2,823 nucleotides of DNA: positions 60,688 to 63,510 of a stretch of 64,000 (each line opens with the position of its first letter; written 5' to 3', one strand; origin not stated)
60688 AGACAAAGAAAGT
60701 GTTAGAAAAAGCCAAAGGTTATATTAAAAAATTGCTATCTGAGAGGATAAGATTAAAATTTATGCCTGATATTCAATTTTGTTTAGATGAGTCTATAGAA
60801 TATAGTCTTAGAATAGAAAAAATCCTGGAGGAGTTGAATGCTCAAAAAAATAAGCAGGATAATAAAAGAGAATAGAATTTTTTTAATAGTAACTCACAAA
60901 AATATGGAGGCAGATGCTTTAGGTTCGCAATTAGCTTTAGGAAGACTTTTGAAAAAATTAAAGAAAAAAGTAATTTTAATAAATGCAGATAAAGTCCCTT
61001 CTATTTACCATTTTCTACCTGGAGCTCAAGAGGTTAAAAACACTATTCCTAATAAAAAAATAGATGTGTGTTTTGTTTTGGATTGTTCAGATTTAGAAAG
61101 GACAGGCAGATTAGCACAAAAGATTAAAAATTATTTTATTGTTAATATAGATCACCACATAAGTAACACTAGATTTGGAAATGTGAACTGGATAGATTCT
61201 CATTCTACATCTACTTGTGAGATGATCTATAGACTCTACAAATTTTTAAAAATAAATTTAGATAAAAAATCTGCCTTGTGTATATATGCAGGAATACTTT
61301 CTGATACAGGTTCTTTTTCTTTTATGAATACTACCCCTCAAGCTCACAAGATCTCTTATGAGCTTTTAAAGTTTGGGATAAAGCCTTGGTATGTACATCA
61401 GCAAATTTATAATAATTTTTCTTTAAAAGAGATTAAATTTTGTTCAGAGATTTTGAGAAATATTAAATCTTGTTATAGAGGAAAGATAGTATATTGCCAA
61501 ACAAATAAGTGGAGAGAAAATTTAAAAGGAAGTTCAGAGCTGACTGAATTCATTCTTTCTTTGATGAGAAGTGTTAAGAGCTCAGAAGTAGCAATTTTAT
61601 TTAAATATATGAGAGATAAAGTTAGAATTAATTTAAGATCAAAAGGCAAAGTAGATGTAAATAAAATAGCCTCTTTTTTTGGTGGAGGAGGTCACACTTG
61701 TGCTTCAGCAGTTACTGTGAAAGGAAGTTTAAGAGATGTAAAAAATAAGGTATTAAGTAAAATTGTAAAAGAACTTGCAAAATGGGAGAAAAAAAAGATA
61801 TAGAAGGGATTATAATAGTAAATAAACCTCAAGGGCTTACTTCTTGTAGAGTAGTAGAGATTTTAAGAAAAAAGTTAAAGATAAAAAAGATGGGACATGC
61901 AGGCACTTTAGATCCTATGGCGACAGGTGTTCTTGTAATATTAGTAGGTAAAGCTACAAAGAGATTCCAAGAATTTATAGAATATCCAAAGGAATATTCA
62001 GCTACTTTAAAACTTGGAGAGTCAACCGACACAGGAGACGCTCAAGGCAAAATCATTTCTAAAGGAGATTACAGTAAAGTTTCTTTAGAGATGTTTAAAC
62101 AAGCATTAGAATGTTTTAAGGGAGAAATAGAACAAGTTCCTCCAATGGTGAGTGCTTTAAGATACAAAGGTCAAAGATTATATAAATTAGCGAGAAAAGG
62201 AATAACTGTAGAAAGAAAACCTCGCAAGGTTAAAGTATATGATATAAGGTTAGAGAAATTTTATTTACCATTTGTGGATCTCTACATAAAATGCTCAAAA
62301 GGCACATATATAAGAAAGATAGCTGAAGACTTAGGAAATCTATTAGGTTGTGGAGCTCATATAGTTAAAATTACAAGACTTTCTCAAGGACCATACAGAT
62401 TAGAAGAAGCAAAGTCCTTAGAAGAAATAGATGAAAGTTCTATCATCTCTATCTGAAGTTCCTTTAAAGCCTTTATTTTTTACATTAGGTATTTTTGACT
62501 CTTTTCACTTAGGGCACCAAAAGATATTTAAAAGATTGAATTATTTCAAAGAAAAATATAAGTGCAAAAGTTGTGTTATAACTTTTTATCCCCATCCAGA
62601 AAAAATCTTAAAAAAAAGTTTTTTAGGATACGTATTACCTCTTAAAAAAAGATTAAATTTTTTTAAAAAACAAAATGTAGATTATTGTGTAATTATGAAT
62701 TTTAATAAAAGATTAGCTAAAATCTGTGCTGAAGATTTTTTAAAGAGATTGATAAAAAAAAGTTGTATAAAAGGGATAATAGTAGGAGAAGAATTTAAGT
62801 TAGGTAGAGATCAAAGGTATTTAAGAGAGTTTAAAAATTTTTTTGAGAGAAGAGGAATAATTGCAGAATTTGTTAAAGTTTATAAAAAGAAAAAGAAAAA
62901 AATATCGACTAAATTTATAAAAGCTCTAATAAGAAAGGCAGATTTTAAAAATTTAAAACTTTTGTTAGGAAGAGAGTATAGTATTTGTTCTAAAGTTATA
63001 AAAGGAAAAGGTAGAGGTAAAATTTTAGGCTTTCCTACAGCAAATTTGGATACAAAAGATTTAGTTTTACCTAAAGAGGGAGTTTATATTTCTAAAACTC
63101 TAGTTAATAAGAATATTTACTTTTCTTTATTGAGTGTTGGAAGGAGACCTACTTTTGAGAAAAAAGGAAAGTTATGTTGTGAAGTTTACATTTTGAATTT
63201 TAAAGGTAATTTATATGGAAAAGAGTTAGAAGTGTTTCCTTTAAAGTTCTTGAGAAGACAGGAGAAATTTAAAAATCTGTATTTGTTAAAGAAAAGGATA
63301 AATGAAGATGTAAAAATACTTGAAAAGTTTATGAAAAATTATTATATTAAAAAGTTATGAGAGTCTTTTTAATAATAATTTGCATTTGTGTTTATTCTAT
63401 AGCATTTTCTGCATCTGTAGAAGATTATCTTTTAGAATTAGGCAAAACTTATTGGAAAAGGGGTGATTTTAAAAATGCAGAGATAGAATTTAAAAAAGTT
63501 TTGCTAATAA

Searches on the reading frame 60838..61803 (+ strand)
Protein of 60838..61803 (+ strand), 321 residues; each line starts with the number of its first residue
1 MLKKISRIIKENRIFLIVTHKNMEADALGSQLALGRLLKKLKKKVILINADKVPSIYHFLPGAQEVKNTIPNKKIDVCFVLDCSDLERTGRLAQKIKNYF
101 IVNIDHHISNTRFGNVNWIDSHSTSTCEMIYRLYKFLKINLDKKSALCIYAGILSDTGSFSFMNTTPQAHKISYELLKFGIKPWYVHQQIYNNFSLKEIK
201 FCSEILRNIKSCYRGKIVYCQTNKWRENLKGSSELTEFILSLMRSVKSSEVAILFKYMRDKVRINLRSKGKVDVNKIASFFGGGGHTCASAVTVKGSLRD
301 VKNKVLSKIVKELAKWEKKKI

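Call 51: search_protein_families(library=pfam, max_evalue=0.00001, proteins=[window:60838-61803:+])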
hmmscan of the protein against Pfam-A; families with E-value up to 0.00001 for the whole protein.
window:60838-61803:+ (321 aa): 2 families
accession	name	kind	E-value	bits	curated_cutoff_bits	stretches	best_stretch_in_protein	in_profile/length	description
PF01368.27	DHH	-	1.3e-17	64.7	28.1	1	16-153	3-125/125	DHH family, N-terminal domain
PF02272.25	DHHA1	-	2.3e-09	38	25.9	1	239-309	21-96/102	DHHA1 domain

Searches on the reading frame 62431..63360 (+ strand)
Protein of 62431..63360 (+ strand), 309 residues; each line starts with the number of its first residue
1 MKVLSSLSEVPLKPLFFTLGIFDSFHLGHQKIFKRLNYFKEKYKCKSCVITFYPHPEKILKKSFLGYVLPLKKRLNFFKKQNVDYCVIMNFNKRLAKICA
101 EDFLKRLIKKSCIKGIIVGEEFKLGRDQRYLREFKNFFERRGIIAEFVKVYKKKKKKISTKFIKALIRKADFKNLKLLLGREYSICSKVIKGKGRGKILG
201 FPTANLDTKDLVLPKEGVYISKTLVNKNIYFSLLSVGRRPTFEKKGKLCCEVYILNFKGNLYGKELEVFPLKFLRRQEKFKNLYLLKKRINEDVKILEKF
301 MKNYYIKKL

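Call 51: search_protein_families(library=pfam, max_evalue=0.00001, proteins=[window:62431-63360:+])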
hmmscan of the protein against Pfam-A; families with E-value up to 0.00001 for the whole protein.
window:62431-63360:+ (309 aa): 2 families
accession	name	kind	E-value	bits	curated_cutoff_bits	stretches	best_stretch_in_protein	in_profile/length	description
PF01687.23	Flavokinase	-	2.4e-36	125.1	19.6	1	179-300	1-123/124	Riboflavin kinase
PF06574.18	FAD_syn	-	3.3e-31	108.7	27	1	15-160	8-156/158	FAD synthetase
